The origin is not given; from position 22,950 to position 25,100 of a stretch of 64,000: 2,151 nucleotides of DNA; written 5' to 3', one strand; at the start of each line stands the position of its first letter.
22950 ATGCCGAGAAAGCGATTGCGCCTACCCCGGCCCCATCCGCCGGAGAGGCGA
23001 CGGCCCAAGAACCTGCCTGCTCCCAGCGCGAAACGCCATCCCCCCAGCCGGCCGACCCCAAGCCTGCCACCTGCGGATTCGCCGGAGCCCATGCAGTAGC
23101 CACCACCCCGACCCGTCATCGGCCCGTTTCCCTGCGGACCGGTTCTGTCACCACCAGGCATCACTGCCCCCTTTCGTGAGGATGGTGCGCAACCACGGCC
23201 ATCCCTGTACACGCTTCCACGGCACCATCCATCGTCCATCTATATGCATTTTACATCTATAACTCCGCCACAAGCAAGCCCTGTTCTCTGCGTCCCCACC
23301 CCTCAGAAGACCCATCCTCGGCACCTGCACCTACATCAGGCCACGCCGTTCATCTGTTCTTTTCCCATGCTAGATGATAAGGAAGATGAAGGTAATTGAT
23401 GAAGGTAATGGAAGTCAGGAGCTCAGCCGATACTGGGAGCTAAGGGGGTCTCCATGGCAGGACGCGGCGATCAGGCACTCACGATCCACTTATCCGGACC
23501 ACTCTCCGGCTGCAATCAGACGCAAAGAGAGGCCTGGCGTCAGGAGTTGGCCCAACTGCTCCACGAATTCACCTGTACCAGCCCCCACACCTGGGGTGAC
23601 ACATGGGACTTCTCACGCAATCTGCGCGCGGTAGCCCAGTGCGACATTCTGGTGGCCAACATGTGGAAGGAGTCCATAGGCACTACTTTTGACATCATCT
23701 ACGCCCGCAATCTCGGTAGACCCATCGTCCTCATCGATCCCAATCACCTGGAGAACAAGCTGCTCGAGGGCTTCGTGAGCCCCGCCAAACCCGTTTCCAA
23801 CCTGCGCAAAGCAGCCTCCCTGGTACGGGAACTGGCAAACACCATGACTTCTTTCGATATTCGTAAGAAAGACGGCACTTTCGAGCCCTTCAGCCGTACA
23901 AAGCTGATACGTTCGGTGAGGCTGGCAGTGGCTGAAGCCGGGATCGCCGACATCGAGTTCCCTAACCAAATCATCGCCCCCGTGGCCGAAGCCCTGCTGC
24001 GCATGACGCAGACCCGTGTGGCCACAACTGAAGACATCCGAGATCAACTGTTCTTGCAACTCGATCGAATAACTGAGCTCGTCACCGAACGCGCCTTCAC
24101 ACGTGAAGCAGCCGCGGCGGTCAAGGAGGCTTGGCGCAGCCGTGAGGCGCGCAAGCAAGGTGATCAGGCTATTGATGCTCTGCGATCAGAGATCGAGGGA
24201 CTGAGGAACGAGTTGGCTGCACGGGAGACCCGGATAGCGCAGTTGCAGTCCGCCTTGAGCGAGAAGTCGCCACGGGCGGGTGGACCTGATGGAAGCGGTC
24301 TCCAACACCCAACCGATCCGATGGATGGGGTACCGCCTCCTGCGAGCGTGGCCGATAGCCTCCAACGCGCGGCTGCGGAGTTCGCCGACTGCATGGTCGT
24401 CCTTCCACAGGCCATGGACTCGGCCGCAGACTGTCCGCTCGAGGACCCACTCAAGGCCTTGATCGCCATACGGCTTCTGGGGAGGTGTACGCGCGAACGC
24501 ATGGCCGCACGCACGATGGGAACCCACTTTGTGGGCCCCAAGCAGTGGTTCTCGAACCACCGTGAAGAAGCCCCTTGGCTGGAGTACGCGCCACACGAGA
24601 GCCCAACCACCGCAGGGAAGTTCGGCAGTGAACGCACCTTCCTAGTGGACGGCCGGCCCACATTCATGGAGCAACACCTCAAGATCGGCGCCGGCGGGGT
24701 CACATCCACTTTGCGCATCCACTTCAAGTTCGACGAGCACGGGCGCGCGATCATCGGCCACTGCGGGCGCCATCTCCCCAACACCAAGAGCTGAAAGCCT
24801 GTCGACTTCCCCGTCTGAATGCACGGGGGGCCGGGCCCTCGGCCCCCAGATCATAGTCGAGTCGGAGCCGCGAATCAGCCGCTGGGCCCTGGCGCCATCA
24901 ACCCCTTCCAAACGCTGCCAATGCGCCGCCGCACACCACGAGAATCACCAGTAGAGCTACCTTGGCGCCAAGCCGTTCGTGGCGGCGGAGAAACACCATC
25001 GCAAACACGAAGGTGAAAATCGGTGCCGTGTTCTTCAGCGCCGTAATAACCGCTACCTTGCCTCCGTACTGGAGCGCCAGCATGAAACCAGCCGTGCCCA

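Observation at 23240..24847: Orphan multidomain ORF: NDT/Rcl-like N-glycosidase fold + ATP-cone + coiled coil + unknown C-terminal domain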

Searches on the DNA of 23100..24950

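Call 107: search_rna_families(source=window, start=23100, end=24950, threshold=evalue, max_evalue=1)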
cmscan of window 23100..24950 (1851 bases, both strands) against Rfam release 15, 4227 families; matches with E-value up to 1: 0.
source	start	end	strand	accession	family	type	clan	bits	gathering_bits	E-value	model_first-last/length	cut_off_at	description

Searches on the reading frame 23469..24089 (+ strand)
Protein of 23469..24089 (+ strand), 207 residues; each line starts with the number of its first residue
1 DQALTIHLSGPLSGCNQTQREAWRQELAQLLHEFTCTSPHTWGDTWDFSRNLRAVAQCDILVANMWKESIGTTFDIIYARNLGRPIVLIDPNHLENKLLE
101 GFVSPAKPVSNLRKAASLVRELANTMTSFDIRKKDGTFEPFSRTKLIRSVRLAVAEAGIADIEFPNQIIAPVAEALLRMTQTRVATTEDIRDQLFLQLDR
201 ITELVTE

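Call 49: search_protein_representatives(alignment_id=A4)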
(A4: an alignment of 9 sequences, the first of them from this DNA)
Query: 9 sequences, 207 profile positions. Proteins with E-value up to 0.001 (for the whole library): 1067; up to 1e-10: 199; up to 1e-30: 90. The best 150 are listed.
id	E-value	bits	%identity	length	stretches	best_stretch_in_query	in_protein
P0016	6.6e-100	349.3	-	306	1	3-206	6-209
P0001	1.4e-98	345.0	-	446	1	2-205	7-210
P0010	2.7e-98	344.1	-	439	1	2-206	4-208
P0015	7.4e-98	342.7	-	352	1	2-204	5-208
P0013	7.4e-97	339.4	-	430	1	3-206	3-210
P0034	8.3e-93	326.2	-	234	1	4-189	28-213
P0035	4.2e-81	287.9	-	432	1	3-205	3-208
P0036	1.6e-75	269.8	-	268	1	2-201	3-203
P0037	2.7e-71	255.9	-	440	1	2-201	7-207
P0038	7.1e-71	254.5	-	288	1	2-205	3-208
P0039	1.3e-67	243.9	-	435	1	3-205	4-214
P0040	2.5e-66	239.7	-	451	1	4-203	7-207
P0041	3.9e-66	239.1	-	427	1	4-204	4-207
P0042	1.4e-64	234.0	-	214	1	2-204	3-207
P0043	1.0e-62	227.9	-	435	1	5-204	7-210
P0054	1.6e-50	188.0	-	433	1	2-202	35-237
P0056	6.8e-48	179.5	-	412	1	4-205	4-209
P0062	5.9e-45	169.9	-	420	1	2-204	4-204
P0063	6.0e-45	169.8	-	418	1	3-205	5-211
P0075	3.6e-39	151.0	-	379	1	2-203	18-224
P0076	3.7e-39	150.9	-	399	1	3-203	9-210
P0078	6.9e-39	150.1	-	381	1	3-202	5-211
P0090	1.7e-36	142.2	-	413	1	4-205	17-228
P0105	8.7e-34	133.4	-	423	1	2-202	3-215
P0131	4.7e-28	114.7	-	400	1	4-204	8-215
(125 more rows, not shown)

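Call 52: search_protein_families(library=pfam, proteins=[P0075, P0078, P0056, P0062, P0105, P0131, P0054, P0063, P0076, P0090], max_evalue=1)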
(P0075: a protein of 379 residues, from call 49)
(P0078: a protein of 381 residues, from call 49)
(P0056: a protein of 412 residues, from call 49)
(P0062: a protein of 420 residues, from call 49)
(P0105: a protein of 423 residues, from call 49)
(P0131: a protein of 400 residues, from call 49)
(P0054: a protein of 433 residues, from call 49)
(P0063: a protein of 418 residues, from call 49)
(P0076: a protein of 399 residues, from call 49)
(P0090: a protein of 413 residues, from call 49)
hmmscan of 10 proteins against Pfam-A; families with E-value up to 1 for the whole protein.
P0075 (379 aa): 5 families
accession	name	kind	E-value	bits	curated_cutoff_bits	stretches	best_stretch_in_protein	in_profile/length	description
PF03477.21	ATP-cone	-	0.00015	22.7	25.8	1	158-229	11-74/88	ATP cone domain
PF05014.21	Nuc_deoxyrib_tr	-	0.00016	22.2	28.8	1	22-109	1-96/117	Nucleoside 2-deoxyribosyltransferase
PF15891.11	Nuc_deoxyri_tr2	-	0.00018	22.3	30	1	20-110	2-102/105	Nucleoside 2-deoxyribosyltransferase like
PF14359.12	DUF4406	-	0.0077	17.1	22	1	21-107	2-90/91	Domain of unknown function (DUF4406)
PF14407.11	Frankia_peptide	-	0.75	10.6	48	1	54-79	21-46/63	Ribosomally synthesized peptide prototyped by Frankia Franean1_4349.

P0078 (381 aa): 5 families
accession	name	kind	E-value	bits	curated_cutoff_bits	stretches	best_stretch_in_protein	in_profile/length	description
PF03477.21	ATP-cone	-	1e-06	29.6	25.8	1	138-207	2-67/88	ATP cone domain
PF05014.21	Nuc_deoxyrib_tr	-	2.1e-06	28.3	28.8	1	8-101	1-101/117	Nucleoside 2-deoxyribosyltransferase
PF15891.11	Nuc_deoxyri_tr2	-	2.9e-05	24.8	30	1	6-100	2-103/105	Nucleoside 2-deoxyribosyltransferase like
PF14359.12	DUF4406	-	8.1e-05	23.4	22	1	7-96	2-90/91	Domain of unknown function (DUF4406)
PF20155.4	TMP_3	-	0.21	11.7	41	1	191-234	142-187/192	Tape measure protein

P0056 (412 aa): 12 families
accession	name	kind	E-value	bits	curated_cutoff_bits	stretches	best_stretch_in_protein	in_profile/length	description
PF03477.21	ATP-cone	-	3.6e-08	34.3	25.8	1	134-207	2-69/88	ATP cone domain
PF05014.21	Nuc_deoxyrib_tr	-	2.7e-05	24.7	28.8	1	7-91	2-96/117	Nucleoside 2-deoxyribosyltransferase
PF15891.11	Nuc_deoxyri_tr2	-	0.0034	18.2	30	1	7-92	5-102/105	Nucleoside 2-deoxyribosyltransferase like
PF18306.6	LDcluster4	-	0.031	14.4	26.3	1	52-108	86-138/151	SLOG cluster4 family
PF04977.20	DivIC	-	0.034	14.4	28.9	1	238-266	23-51/80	Septum formation initiator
PF01166.23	TSC22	-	0.05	14.2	30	1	240-269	15-44/57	TSC-22/dip/bun family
PF06156.18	YabA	-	0.058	14.4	30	1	232-271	15-54/103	Initiation control protein YabA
PF05377.16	FlaC_arch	-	0.065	14.1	27.8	1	238-272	6-40/55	Flagella accessory protein C (FlaC)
PF13692.12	Glyco_trans_1_4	-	0.14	12.8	27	1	57-97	74-112/142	Glycosyl transferases group 1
PF14645.11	Chibby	-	0.15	12.5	24.8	1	227-267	57-91/114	Chibby family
PF07407.17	Seadorna_VP6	-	0.29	10.6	27.2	1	240-274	3-37/399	Seadornavirus VP6 protein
PF19776.5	DUF6262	-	0.43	11.2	29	0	231-265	76-110/110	Family of unknown function (DUF6262)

P0062 (420 aa): 7 families
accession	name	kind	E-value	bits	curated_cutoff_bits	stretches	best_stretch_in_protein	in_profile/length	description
PF15891.11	Nuc_deoxyri_tr2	-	9.2e-07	29.6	30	1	6-98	2-105/105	Nucleoside 2-deoxyribosyltransferase like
PF05014.21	Nuc_deoxyrib_tr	-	1.4e-05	25.7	28.8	1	8-94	1-96/117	Nucleoside 2-deoxyribosyltransferase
PF14359.12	DUF4406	-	0.00028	21.7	22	1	7-92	2-90/91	Domain of unknown function (DUF4406)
PF03477.21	ATP-cone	-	0.013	16.5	25.8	1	136-197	2-66/88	ATP cone domain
PF18751.7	Ploopntkinase3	-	0.097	12.6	27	1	106-176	57-124/187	P-loop Nucleotide Kinase3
PF05008.21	V-SNARE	-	0.18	12.7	25.9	1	243-280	36-74/92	Vesicle transport v-SNARE protein N-terminus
PF18306.6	LDcluster4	-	0.2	11.7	26.3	1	60-106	91-133/151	SLOG cluster4 family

P0105 (423 aa): 19 families
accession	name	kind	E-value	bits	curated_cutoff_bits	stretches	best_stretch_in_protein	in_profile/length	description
PF03477.21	ATP-cone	-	0.00027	21.8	25.8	1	150-216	11-72/88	ATP cone domain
PF05014.21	Nuc_deoxyrib_tr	-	0.00027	21.5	28.8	1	7-102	1-99/117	Nucleoside 2-deoxyribosyltransferase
PF15891.11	Nuc_deoxyri_tr2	-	0.0036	18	30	1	4-100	1-102/105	Nucleoside 2-deoxyribosyltransferase like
PF14359.12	DUF4406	-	0.0047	17.7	22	1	6-97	2-90/91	Domain of unknown function (DUF4406)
PF03938.19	OmpH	-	0.0056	17.3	32.4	1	227-309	19-95/141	Outer membrane protein (OmpH-like)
PF15175.11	SPATA24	-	0.007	16.6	27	1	239-311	86-158/182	Spermatogenesis-associated protein 24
PF21773.2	ODAD1_CC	-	0.0093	15.5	27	1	240-305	197-266/287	ODAD1 central coiled coil region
PF00038.26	Filament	-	0.012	15.7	40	1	207-308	183-288/313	Intermediate filament protein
PF15905.10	HMMR_N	-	0.02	14.8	30.1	1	197-305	215-323/330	Hyaluronan mediated motility receptor N-terminal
PF04977.20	DivIC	-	0.032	14.5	28.9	1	231-273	21-64/80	Septum formation initiator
PF11559.13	ADIP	-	0.036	14.6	34.3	1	232-307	57-132/151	Afadin- and alpha -actinin-Binding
PF07851.19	TMEM120A-B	-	0.059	13.1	29.8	1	220-307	9-97/324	TMEM120A/B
PF23067.1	MG280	-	0.084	12.8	27.4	1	235-315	66-143/259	Uncharacterised protein MG280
PF03961.19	FapA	-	0.095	12.7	31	1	234-328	149-245/272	Flagellar Assembly Protein A beta solenoid domain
PF00005.33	ABC_tran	-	0.11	13.5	25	1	190-297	18-94/137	ABC transporter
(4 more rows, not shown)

P0131 (400 aa): 1 family
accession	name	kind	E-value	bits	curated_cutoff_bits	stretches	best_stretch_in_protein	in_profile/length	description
PF14359.12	DUF4406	-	0.19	12.6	22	1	9-96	2-90/91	Domain of unknown function (DUF4406)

P0054 (433 aa): 18 families
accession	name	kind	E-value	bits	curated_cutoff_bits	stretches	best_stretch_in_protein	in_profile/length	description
PF03477.21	ATP-cone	-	2.6e-08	34.7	25.8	1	165-234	1-68/88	ATP cone domain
PF15891.11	Nuc_deoxyri_tr2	-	2.3e-06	28.3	30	1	37-128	2-105/105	Nucleoside 2-deoxyribosyltransferase like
PF14359.12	DUF4406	-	0.00011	23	22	1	38-122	2-90/91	Domain of unknown function (DUF4406)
PF05014.21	Nuc_deoxyrib_tr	-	0.0035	17.9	28.8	1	39-124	1-96/117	Nucleoside 2-deoxyribosyltransferase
PF00170.26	bZIP_1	-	0.0049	17.4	27.6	1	267-311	19-63/64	bZIP transcription factor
PF18306.6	LDcluster4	-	0.0093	16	26.3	1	85-142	86-139/151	SLOG cluster4 family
PF07407.17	Seadorna_VP6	-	0.017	14.7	27.2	1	273-305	8-40/399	Seadornavirus VP6 protein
PF14662.11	KASH_CCD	-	0.02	15.3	43.3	1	249-313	72-141/191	Coiled-coil region of CCDC155 or KASH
PF19697.4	Atg11_middle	-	0.024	15.3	26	1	268-294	43-69/79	Atg11 middle domain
PF07217.16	Het-C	-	0.092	11.7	21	1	258-358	297-386/561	Heterokaryon incompatibility protein Het-C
PF22405.2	STIV-like_capsid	-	0.096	12.8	26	1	21-62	10-51/148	Sulfolobus turreted icosahedral virus 1-like, major capsid protein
PF01166.23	TSC22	-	0.14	12.8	30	1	280-314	13-47/57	TSC-22/dip/bun family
PF06156.18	YabA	-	0.2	12.7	30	0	272-308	20-53/103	Initiation control protein YabA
PF08961.15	NRBF2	-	0.24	11.3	36.8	1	271-314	85-128/200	Nuclear receptor-binding factor 2, autophagy regulator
PF17675.6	APG6_N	-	0.29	12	45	1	240-315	19-87/132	Apg6 coiled-coil region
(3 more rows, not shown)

P0063 (418 aa): 5 families
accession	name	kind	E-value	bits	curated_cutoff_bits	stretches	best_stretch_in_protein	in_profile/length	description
PF03477.21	ATP-cone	-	8e-06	26.8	25.8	1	137-202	3-65/88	ATP cone domain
PF15891.11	Nuc_deoxyri_tr2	-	1.1e-05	26.2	30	1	8-96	4-104/105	Nucleoside 2-deoxyribosyltransferase like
PF05014.21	Nuc_deoxyrib_tr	-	0.0057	17.2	28.8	1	8-94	1-97/117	Nucleoside 2-deoxyribosyltransferase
PF18306.6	LDcluster4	-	0.0094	16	26.3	1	55-101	87-129/151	SLOG cluster4 family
PF14359.12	DUF4406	-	0.11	13.3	22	1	7-89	2-88/91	Domain of unknown function (DUF4406)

P0076 (399 aa): 3 families
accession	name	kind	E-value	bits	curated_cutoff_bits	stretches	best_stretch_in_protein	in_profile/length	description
PF03477.21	ATP-cone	-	5.6e-07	30.5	25.8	1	142-210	3-69/88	ATP cone domain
PF15891.11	Nuc_deoxyri_tr2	-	1.6e-05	25.6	30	1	12-102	4-105/105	Nucleoside 2-deoxyribosyltransferase like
PF05014.21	Nuc_deoxyrib_tr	-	0.0056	17.2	28.8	1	12-98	1-96/117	Nucleoside 2-deoxyribosyltransferase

P0090 (413 aa): 5 families
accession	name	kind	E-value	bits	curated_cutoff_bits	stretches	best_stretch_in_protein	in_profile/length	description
PF03477.21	ATP-cone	-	2.3e-06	28.5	25.8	1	151-225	2-71/88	ATP cone domain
PF14359.12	DUF4406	-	0.0019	19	22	1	18-109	2-90/91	Domain of unknown function (DUF4406)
PF05014.21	Nuc_deoxyrib_tr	-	0.0033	18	28.8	1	19-109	1-94/117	Nucleoside 2-deoxyribosyltransferase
PF15891.11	Nuc_deoxyri_tr2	-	0.085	13.6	30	1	16-115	1-105/105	Nucleoside 2-deoxyribosyltransferase like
PF13643.11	DUF4145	-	0.1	13.1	23.1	1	336-378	39-79/88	Domain of unknown function (DUF4145)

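Call 62: search_protein_families(library=padloc, proteins=[P0075, P0078, P0056, P0062, P0105, P0131, P0054, P0063, P0076, P0090], max_evalue=0.1)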
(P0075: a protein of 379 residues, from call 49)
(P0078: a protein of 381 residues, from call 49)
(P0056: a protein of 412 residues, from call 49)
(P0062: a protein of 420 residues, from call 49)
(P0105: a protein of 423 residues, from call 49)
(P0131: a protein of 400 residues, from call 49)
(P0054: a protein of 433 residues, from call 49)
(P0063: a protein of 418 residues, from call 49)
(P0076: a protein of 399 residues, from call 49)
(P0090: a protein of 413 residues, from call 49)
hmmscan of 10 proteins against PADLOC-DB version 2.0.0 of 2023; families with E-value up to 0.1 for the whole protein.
P0075 (379 aa): 0 families

P0078 (381 aa): 0 families

P0056 (412 aa): 0 families

P0062 (420 aa): 0 families

P0105 (423 aa): 24 families
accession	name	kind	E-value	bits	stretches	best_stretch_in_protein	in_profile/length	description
PDLC02724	PbeC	-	5.9e-05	19.8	1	183-307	145-268/638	PbeC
PDLC00519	JetC1|JetC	-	0.00049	16.4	1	199-305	675-782/1097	DUF3584 domain; MukB-like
PDLC00581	JetC3|JetC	-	0.00073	15.4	1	213-304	940-1026/1473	DUF3584 domain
PDLC00503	JetC1|JetC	-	0.0016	14.5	1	209-307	264-360/1146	DUF3584 domain; MukB-like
PDLC04161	HEC-07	-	0.0018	15.3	1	236-369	335-466/553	-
PDLC00551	JetC2|JetC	-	0.0021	14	1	215-306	736-829/1365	DUF3584 domain; MukB-like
PDLC03924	MkoC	-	0.0041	13.2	1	210-308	368-474/1136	-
PDLC00582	JetC3|JetC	-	0.0043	12.9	1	203-301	920-1014/1472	DUF3584 domain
PDLC03859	LmuB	-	0.0045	14.2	1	204-303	352-465/611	-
PDLC02722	PbeC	-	0.0049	13.5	1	202-308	354-460/643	PbeC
PDLC03977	PD-Lambda-1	-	0.0051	13.7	1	212-308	26-118/496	-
PDLC03865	LmuB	-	0.0058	12.8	1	200-301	553-670/1007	-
PDLC00550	JetC2|JetC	-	0.0061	12.3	1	215-304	730-821/1355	DUF3584 domain; MukB-like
PDLC02730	PbeC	-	0.0083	12.9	1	202-300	394-490/651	PbeC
PDLC03863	LmuB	-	0.0091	12.7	1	201-305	337-437/610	-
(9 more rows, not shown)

P0131 (400 aa): 0 families

P0054 (433 aa): 3 families
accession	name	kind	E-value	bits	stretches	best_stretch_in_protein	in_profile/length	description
PDLC03859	LmuB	-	0.00045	17.5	1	146-309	350-484/611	-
PDLC00519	JetC1|JetC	-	0.028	10.6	1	148-315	304-468/1097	DUF3584 domain; MukB-like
PDLC03864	LmuB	-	0.075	9.5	0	241-318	268-345/657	-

P0063 (418 aa): 1 family
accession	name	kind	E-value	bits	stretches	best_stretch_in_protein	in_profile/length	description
PDLC02714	PbeC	-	0.014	12.2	1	200-289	373-459/651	PbeC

P0076 (399 aa): 0 families

P0090 (413 aa): 0 families
